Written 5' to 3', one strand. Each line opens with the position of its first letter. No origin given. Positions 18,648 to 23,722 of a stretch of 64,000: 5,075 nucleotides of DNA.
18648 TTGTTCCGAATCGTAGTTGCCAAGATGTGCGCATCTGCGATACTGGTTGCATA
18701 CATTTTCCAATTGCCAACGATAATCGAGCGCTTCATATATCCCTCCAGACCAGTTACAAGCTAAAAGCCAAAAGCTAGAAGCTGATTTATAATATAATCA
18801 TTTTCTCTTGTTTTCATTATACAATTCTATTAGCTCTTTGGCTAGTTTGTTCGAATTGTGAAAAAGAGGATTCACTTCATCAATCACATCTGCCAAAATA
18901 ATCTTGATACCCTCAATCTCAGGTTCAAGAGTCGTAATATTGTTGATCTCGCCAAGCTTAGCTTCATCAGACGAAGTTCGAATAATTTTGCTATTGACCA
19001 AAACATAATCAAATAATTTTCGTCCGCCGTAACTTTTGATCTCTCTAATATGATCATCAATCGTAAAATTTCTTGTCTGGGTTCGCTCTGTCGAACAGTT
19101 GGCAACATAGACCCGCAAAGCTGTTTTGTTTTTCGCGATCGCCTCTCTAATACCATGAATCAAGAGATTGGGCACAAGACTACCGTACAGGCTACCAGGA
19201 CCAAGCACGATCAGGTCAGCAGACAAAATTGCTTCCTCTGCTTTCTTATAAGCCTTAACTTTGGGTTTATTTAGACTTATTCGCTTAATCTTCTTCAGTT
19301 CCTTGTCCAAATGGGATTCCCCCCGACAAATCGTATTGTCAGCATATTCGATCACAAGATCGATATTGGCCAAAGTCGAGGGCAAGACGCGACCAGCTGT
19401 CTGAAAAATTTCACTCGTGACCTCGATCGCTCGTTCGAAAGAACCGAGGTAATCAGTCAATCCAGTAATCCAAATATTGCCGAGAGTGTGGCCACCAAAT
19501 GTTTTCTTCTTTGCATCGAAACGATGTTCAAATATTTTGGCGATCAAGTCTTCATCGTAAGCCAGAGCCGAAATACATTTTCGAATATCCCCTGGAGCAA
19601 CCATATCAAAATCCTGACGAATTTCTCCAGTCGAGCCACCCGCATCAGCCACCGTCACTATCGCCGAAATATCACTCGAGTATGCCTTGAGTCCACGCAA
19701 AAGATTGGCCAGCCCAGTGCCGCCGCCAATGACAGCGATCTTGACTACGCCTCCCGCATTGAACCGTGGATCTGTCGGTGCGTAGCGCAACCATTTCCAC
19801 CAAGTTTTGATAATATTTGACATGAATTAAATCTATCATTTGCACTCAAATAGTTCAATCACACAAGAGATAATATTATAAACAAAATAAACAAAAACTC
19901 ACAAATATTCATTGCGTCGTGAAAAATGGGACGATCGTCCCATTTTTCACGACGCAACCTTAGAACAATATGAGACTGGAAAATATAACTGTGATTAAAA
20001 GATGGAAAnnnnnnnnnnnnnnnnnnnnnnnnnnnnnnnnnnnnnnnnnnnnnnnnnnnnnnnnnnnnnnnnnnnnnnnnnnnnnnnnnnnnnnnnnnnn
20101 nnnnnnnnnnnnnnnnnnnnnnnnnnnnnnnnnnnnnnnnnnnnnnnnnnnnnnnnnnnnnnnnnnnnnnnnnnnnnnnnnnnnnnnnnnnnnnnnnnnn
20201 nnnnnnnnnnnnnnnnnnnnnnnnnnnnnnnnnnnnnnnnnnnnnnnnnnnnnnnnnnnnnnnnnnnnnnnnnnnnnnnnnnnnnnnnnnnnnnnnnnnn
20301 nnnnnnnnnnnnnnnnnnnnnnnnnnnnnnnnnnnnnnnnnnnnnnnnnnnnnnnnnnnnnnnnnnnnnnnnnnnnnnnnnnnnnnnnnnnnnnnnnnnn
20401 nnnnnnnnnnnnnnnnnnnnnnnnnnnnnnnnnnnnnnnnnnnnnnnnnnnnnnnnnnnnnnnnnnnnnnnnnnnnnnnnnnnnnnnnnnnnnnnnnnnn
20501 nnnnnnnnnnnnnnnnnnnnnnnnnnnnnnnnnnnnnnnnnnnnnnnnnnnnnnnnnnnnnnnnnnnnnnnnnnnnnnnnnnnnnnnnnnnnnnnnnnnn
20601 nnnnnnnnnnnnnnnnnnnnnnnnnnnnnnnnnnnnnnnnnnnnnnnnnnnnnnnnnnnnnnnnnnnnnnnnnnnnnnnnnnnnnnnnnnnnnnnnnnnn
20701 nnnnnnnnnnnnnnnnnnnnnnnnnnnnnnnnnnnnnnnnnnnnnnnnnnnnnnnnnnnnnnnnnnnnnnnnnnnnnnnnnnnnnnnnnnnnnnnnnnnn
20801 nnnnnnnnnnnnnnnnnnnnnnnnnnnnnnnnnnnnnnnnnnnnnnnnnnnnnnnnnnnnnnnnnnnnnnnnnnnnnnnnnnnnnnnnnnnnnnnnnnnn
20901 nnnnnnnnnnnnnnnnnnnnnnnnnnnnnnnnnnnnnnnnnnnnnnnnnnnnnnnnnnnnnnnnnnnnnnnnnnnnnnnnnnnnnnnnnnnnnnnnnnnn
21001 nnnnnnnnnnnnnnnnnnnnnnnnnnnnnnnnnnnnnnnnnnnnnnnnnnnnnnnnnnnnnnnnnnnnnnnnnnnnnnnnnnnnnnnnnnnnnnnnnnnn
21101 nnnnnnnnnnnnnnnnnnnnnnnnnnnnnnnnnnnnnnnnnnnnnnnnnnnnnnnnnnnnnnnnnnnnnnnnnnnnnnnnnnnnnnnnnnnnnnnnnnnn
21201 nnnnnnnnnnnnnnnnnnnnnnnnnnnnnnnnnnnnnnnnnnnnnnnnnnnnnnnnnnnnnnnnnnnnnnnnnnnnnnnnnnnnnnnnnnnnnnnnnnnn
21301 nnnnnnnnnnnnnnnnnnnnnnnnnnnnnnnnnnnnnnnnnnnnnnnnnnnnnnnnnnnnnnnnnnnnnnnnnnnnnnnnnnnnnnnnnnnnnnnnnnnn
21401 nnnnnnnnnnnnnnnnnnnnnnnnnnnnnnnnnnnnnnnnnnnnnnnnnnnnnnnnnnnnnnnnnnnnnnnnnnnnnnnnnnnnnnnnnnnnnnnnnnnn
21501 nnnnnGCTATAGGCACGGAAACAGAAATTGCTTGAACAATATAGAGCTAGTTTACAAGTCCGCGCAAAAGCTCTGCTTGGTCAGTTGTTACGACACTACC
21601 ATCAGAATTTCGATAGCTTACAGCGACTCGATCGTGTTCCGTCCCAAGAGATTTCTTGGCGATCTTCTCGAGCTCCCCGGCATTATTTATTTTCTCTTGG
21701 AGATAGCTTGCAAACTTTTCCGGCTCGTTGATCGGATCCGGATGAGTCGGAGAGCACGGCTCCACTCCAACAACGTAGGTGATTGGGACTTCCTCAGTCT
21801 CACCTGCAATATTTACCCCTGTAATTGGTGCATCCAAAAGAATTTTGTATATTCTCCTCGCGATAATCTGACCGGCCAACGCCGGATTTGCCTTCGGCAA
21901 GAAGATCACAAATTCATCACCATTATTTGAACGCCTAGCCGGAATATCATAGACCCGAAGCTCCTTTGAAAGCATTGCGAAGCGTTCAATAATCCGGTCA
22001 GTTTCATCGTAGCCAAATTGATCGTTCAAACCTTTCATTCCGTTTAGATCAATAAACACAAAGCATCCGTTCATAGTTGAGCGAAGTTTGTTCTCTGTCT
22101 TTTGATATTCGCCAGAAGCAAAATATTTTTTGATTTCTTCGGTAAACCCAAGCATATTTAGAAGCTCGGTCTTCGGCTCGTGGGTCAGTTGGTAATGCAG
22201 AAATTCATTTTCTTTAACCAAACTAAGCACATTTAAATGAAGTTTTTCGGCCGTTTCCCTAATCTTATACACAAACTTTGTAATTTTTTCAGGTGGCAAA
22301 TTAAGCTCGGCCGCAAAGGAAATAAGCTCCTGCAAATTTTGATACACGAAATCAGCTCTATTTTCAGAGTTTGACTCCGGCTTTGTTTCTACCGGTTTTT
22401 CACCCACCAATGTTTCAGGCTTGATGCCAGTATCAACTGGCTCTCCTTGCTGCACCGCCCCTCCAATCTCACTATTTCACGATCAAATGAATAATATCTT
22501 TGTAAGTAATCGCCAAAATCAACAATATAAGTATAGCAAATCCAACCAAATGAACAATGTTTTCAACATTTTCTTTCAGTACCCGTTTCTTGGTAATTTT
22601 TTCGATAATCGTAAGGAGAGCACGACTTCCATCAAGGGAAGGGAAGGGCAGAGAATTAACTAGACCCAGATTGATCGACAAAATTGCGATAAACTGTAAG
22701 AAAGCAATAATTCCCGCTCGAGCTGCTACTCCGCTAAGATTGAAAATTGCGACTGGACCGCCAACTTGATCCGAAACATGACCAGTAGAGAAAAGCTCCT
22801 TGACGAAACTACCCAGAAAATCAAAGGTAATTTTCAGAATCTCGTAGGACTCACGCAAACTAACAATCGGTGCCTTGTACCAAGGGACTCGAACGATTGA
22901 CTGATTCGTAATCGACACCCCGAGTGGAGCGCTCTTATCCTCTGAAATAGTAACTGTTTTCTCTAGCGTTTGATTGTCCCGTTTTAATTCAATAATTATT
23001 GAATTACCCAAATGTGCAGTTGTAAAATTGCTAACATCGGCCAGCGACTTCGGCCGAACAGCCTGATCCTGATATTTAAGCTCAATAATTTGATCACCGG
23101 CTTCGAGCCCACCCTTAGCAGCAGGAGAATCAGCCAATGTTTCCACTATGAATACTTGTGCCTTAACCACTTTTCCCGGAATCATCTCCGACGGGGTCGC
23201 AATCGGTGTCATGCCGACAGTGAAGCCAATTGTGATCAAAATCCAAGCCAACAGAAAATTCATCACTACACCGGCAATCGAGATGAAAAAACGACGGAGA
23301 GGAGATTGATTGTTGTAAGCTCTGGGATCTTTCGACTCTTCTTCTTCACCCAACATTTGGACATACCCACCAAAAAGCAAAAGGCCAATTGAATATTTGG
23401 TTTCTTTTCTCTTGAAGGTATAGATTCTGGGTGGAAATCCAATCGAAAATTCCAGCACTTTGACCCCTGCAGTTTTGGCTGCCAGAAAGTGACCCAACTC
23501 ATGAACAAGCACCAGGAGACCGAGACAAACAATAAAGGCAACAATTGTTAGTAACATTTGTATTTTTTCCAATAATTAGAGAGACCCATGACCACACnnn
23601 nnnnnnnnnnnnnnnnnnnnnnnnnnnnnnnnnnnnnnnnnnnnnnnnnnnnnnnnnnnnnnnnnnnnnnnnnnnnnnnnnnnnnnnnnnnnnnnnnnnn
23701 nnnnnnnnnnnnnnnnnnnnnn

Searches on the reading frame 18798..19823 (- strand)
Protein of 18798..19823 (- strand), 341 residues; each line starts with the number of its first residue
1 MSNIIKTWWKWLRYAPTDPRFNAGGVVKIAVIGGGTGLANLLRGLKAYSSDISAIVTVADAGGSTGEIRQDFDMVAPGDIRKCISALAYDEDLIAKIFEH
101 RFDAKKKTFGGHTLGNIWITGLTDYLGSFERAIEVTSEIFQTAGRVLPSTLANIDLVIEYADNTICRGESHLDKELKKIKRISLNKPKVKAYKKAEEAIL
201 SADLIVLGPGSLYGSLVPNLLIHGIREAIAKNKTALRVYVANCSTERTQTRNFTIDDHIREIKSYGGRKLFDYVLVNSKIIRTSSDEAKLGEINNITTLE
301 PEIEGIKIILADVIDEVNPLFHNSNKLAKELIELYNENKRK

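Call 24: search_protein_families(library=pfam, proteins=[window:18798-19823:-], max_evalue=0.001)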
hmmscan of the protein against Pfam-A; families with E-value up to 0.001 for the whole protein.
window:18798-19823:- (341 aa): 1 family
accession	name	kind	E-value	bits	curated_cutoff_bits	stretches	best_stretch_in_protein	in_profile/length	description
PF01933.23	CofD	-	8.6e-84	281.6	30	1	29-313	1-289/290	2-phospho-L-lactate transferase CofD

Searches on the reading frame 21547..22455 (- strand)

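Call 24: search_protein_families(library=pfam, proteins=[window:21547-22455:-], max_evalue=0.001)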
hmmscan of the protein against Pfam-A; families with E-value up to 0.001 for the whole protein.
window:21547-22455:- (302 aa): 1 family
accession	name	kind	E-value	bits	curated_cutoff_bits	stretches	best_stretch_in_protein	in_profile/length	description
PF00990.26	GGDEF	-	8.2e-11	42.4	23.8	1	94-231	5-129/161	Diguanylate cyclase, GGDEF domain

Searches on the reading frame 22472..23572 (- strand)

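Call 24: search_protein_families(library=pfam, proteins=[window:22472-23572:-], max_evalue=0.001)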
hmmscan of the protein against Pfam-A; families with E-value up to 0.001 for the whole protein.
window:22472-23572:- (366 aa): 3 families
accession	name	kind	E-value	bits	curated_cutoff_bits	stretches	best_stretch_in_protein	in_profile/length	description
PF02163.28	Peptidase_M50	-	1.1e-58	198.6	27.2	1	12-351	1-221/221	Peptidase family M50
PF17820.7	PDZ_6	-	0.00012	22.1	27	1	147-197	7-53/54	PDZ domain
PF00595.29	PDZ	-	0.00021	22.1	23.2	0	137-165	24-52/81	PDZ domain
